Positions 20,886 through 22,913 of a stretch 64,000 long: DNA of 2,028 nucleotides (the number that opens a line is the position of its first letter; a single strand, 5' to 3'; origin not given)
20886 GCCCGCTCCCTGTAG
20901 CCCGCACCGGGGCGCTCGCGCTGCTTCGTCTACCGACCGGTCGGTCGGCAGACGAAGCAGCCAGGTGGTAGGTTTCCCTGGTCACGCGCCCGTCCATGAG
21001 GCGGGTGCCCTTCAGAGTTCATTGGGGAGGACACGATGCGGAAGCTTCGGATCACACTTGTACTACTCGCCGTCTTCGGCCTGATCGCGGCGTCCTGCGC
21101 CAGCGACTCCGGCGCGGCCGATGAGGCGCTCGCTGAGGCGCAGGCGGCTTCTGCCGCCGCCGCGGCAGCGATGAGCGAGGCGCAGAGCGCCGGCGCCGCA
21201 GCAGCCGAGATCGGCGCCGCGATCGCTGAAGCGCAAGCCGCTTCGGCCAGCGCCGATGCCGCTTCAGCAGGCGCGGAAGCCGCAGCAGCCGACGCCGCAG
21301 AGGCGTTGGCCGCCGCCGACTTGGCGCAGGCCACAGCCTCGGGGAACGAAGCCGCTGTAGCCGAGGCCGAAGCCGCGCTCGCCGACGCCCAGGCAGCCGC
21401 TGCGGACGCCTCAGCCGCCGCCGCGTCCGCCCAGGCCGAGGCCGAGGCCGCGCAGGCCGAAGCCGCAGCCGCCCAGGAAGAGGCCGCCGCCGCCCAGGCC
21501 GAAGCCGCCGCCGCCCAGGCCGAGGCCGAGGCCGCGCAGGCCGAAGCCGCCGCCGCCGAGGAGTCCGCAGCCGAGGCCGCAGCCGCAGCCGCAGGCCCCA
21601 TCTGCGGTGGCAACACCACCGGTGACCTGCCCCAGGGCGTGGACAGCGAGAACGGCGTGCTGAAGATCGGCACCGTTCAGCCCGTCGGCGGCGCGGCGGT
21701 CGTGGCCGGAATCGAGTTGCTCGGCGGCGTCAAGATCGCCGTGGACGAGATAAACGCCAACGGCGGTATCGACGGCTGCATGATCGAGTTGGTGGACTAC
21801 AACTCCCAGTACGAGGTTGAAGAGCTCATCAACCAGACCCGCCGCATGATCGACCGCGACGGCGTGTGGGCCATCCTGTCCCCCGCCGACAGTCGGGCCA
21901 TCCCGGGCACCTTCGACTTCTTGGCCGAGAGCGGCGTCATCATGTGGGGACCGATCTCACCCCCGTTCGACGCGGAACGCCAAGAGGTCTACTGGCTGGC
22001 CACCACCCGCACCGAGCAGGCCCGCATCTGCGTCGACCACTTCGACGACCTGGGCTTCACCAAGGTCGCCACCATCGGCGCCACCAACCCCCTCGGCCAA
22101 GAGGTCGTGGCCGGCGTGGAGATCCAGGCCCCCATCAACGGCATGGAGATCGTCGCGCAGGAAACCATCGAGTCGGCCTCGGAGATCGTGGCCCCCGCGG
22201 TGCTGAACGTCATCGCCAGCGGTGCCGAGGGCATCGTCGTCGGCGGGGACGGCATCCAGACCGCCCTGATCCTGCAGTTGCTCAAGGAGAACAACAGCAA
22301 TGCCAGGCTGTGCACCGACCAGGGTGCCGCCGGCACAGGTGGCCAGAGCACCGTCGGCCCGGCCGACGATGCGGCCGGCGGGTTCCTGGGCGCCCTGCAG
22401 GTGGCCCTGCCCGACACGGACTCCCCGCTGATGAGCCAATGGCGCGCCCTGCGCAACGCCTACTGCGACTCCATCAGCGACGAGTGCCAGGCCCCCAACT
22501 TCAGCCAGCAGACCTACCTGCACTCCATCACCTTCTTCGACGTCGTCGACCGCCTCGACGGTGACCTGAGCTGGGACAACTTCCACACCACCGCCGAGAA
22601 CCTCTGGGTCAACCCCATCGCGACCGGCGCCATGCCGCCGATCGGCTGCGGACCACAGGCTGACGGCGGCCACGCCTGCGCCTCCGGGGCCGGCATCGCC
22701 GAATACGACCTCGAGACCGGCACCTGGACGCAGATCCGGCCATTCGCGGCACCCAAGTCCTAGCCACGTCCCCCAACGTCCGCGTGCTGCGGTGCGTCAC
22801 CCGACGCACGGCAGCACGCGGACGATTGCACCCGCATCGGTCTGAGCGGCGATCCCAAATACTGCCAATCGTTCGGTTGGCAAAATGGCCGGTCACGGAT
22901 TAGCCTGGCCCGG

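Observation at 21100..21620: Three solute-binding lipoproteins carry 125-170-aa Ala/Glu-rich (EAAAK-like) stalks between the lipid anchor and the binding domain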

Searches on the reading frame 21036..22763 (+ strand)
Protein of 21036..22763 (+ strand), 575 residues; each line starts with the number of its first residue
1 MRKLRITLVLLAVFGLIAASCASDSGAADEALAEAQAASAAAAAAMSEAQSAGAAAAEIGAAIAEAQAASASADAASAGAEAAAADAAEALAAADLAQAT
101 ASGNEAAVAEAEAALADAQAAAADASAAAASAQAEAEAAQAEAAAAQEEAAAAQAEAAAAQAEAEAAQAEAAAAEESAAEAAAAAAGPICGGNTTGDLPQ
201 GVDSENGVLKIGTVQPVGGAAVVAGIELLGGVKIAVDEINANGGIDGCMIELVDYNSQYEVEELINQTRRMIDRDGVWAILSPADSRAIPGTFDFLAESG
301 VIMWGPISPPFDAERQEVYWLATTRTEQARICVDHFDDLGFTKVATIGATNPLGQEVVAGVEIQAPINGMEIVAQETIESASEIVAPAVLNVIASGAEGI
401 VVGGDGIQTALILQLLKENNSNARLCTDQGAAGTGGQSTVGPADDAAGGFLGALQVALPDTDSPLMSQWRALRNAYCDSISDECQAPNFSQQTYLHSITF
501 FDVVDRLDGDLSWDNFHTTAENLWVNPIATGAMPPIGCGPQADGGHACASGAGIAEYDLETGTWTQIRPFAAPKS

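Call 4: search_protein_families(library=pfam, proteins=[window:21036-22763:+], max_evalue=0.01)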
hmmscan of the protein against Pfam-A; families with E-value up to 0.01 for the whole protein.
window:21036-22763:+ (575 aa): 3 families
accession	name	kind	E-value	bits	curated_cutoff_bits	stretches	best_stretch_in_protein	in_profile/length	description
PF13458.12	Peripla_BP_6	-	7.4e-32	111.8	31.7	1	209-523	2-311/343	Periplasmic binding protein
PF01094.35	ANF_receptor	-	1.4e-07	31.3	25.4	1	231-404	5-185/353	Receptor family ligand binding region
PF13433.12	Peripla_BP_5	-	4.9e-06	26.3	27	1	210-281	2-73/363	Periplasmic binding protein domain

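Call 10: find_homologous_proteins(query=window:21036-22763:+)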
Query window:21036-22763:+ (575 aa): 580 proteins with E <= 0.001 among 8000 candidates; the best 120 are listed.
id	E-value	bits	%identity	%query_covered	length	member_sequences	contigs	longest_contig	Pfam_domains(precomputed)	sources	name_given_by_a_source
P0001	0.0e+0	1177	100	100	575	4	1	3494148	PF01094.35,PF13433.13,PF13458.13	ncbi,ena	-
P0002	0.0e+0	1070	89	68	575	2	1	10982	PF01094.35,PF13433.13,PF13458.13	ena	-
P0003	0.0e+0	1061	95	68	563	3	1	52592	PF01094.35,PF13433.13,PF13458.13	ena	-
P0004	0.0e+0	1048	87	68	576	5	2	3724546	PF01094.35,PF13433.13,PF13458.13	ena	-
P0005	0.0e+0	1026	95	68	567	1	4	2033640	PF01094.35,PF13433.13,PF13458.13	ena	-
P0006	0.0e+0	1017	88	68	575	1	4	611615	PF01094.35,PF13433.13,PF13458.13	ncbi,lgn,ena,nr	ncbi:MAG: ABC transporter substrate-binding protein [bacterium]|nr:ABC transporter substrate-binding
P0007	0.0e+0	1017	87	68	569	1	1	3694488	PF13433.13,PF13458.13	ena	-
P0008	0.0e+0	1014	88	68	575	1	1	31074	PF01094.35,PF13433.13,PF13458.13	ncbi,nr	ncbi:MAG: ABC transporter substrate-binding protein [bacterium]|nr:ABC transporter substrate-binding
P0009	0.0e+0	1012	88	68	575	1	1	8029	PF01094.35,PF13433.13,PF13458.13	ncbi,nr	ncbi:MAG: ABC transporter substrate-binding protein [bacterium]|nr:ABC transporter substrate-binding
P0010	2.0e-298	1009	88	68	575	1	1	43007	PF01094.35,PF13433.13,PF13458.13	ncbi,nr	ncbi:MAG: ABC transporter substrate-binding protein [bacterium]|nr:ABC transporter substrate-binding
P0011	3.6e-297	1005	87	68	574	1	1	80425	PF01094.35,PF13433.13,PF13458.13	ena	-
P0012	8.4e-297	1003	86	68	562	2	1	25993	PF01094.35,PF13433.13,PF13458.13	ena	-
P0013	2.4e-296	1002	89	68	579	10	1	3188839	PF01094.35,PF13433.13,PF13458.13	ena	-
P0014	8.5e-296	1000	87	68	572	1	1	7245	PF01094.35,PF13433.13,PF13458.13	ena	-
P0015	2.2e-295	999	86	68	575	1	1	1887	PF13433.13,PF13458.13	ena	-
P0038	1.7e-188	646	73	67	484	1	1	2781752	PF01094.35,PF13433.13,PF13458.13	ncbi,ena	-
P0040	5.9e-185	634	72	67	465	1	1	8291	PF21827.2,PF01094.35,PF13433.13,PF13458.13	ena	-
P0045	4.0e-21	94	-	-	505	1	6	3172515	-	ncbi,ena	-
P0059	8.4e-19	86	-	-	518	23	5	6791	-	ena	-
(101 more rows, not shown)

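Call 15: find_encoding_contigs(protein=P0001, flank=10000, max_places=4)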
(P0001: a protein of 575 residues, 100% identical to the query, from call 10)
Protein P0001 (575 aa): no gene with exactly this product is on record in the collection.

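Call 30: find_related_loci(query=A3, collection=genome_contigs, flank=10000)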
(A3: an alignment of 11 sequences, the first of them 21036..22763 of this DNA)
Query A3 (575 aa) in genome_contigs; peptide patterns used: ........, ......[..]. (x = any residue, [..] = any of these).
87 stretches matched a pattern; 10 encode a relative of the query (tblastn E <= 1e-3); 10 distinct loci.
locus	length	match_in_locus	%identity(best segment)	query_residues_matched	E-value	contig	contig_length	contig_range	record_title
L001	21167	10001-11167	90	187-575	0e+0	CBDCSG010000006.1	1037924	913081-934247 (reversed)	MAG: Acidimicrobiales bacterium isolate 4bfa7ccb-6d32-468a-bdc8-90cf7c7e981b genome assembly, contig: contig_6, whole ge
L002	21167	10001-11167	88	187-575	0e+0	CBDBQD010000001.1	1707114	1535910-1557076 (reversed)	MAG: Acidimicrobiales bacterium isolate db1414f4-4500-4078-99cf-ff89edbfc6eb genome assembly, contig: contig_1, whole ge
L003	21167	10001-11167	88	187-575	0e+0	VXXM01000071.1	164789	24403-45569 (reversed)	MAG: Acidimicrobiia bacterium isolate SB0668_bin_6 NODE_24_length_164789_cov_22.433116, whole genome shotgun sequence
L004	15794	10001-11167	88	187-575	0e+0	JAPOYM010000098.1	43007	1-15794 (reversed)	MAG: bacterium isolate COS4_bin_33 NODE_861_length_43007_cov_27.2939, whole genome shotgun sequence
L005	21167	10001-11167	86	187-575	0e+0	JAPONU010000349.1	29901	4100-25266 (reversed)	MAG: bacterium isolate APA_bin_18 c_000000206893, whole genome shotgun sequence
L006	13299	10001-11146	85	187-575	0e+0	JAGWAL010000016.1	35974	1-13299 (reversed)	MAG: Acidimicrobiia bacterium isolate 277c_6 scaffold_1926, whole genome shotgun sequence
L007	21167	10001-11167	88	187-575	0e+0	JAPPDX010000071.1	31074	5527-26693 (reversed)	MAG: bacterium isolate IRC4_bin_37 NODE_1129_length_31074_cov_13.6075, whole genome shotgun sequence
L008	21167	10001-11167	87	187-575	0e+0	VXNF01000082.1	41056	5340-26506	MAG: Acidimicrobiia bacterium isolate SB0661_bin_55 NODE_1007_length_41056_cov_94.807419, whole genome shotgun sequence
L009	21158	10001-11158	73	190-573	0e+0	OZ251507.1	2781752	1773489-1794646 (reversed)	MAG: Acidimicrobiales bacterium isolate f88abec6-3f6c-43c1-9113-77b38b85eb1c genome assembly, chromosome: 1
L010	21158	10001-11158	71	190-573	0e+0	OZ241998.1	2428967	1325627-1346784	MAG: Acidimicrobiales bacterium isolate f499b38c-cb17-4ae0-a6d7-6740c63e47b8 genome assembly, chromosome: 1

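Call 37: search_protein_families(library=pfam, proteins=[P0045, P0059, P0040], max_evalue=0.001)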
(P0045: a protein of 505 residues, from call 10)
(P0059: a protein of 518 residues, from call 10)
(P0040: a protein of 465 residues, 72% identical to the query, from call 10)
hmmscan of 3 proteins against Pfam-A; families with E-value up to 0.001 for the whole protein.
P0045 (505 aa): 0 families

P0059 (518 aa): 0 families

P0040 (465 aa): 4 families
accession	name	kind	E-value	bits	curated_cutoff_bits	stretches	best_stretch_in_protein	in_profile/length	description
PF13458.12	Peripla_BP_6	-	2e-31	110.4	31.7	1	97-412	2-312/343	Periplasmic binding protein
PF13433.12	Peripla_BP_5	-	8e-09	35.5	27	1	98-310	2-214/363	Periplasmic binding protein domain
PF01094.35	ANF_receptor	-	2.7e-08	33.7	25.4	1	120-308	6-201/353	Receptor family ligand binding region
PF21827.1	New_glue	-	5.8e-06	26.4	31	1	3-67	2-64/94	New glue protein family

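Call 46: search_protein_families(library=ncbifam, proteins=[P0045, P0059], max_evalue=0.001)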
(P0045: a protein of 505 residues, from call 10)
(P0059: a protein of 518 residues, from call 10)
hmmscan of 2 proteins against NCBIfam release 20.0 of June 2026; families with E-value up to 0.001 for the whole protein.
P0045 (505 aa): 0 families

P0059 (518 aa): 0 families

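Call 56: list_cluster_members(proteins=[P0001, P0038, P0145, P0281])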
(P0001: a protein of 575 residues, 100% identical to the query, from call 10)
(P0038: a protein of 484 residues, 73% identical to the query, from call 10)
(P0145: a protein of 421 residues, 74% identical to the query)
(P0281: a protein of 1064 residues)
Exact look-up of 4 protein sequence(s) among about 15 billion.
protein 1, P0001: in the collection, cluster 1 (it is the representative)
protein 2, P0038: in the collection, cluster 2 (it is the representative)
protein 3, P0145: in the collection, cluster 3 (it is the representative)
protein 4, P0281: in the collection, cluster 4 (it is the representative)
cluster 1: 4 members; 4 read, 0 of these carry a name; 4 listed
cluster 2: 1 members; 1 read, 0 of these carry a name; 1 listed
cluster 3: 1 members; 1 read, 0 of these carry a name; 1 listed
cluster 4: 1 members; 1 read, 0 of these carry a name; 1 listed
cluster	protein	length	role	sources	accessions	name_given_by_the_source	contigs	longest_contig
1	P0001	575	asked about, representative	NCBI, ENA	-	-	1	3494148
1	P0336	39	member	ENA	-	-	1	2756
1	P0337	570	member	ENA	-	-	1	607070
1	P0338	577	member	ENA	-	-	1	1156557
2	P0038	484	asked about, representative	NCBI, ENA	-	-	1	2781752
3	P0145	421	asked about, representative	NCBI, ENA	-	-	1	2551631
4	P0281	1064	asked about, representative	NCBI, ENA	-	-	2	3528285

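Call 75: find_encoding_contigs(protein=P0045, flank=6000, max_places=2)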
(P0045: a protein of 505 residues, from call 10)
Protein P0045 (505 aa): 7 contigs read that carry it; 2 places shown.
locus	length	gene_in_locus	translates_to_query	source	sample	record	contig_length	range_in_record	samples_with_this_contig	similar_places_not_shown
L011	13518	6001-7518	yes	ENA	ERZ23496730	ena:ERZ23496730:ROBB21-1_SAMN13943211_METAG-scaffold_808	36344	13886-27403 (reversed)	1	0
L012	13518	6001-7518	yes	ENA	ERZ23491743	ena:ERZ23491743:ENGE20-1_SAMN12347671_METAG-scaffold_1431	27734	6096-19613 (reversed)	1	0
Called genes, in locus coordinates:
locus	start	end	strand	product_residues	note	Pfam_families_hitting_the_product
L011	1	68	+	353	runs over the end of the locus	PF02126:PTE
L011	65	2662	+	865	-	PF26354:DMF_alpha, PF13385:Laminin_G_3 (weak), PF20254:DMFA2_C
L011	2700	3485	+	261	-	PF00106:adh_short, PF08659:KR (weak), PF13561:adh_short_C2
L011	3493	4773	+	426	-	PF01979:Amidohydro_1, PF07969:Amidohydro_3 (faint)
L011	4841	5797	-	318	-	PF05721:PhyH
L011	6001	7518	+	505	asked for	-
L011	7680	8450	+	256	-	PF00005:ABC_tran, PF13304:AAA_21 (faint)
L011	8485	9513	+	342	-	PF02653:BPD_transp_2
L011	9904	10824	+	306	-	-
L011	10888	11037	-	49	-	-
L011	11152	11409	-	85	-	-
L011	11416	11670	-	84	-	-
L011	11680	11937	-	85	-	-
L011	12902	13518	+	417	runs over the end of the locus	PF02661:Fic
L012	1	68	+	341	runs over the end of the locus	PF02126:PTE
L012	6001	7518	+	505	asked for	-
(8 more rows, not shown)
